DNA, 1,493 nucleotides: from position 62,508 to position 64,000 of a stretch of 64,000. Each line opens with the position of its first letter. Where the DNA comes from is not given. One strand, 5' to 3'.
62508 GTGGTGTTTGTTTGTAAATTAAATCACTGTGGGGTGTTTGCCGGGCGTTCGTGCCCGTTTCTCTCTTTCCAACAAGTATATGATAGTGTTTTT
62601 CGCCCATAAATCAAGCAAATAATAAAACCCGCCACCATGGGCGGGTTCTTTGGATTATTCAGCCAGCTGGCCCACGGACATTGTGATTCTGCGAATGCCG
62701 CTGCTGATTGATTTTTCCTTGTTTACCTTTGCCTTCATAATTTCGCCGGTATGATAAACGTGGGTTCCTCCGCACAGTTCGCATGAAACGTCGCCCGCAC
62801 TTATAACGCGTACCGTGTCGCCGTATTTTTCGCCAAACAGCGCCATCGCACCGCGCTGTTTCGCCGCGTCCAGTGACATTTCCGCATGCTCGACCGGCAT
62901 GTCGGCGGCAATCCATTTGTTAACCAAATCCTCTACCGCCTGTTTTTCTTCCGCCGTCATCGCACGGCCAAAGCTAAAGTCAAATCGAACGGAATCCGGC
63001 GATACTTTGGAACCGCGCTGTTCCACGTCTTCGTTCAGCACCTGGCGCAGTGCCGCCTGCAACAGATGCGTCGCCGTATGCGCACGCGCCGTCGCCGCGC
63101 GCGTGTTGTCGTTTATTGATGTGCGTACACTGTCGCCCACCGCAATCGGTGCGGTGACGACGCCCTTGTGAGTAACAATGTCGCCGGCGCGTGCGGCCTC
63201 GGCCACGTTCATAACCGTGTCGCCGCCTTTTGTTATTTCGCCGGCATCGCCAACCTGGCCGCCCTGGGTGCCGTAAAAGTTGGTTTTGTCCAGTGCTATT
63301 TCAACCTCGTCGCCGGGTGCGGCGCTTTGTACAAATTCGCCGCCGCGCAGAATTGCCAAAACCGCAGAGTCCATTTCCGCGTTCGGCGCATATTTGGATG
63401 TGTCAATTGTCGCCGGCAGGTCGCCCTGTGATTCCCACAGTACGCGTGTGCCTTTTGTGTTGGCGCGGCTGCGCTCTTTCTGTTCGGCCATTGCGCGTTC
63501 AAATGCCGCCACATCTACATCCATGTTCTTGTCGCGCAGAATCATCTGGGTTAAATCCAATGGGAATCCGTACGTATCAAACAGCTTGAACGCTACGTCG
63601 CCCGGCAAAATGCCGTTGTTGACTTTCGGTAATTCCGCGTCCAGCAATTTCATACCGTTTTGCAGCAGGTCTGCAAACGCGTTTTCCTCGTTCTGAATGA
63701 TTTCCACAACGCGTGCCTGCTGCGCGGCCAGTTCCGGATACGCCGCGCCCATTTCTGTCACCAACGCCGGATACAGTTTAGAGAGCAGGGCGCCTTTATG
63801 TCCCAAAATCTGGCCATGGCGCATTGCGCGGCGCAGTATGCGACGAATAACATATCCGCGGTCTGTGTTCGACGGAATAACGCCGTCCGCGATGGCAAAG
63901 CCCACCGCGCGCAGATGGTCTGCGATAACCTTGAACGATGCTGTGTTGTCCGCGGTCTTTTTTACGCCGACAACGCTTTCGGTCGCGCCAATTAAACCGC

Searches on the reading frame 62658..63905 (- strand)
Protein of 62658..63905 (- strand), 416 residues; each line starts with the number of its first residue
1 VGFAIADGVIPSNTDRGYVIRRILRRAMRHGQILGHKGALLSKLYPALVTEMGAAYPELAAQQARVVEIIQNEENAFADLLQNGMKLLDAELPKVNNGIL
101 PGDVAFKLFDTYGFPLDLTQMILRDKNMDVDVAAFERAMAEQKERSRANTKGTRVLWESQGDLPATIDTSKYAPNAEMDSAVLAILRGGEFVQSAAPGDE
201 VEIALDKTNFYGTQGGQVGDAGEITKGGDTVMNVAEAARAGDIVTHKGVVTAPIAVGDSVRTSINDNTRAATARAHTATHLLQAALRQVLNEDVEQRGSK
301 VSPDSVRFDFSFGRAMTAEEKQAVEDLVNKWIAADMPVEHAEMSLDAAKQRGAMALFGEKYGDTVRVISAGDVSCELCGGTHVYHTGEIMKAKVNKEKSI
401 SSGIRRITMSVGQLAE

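Call 86: search_protein_families(library=pfam, proteins=[window:62658-63905:-], max_evalue=0.001)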
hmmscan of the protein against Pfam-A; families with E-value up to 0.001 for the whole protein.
window:62658-63905:- (416 aa): 2 families
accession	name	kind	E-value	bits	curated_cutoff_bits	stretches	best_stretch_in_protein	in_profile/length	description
PF01411.24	tRNA-synt_2c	-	7.5e-74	249.6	30.3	1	3-266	284-550/552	tRNA synthetases class II (A)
PF07973.19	tRNA_SAD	-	5.6e-14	52.3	24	1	365-407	1-43/44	Threonyl and Alanyl tRNA synthetase second additional domain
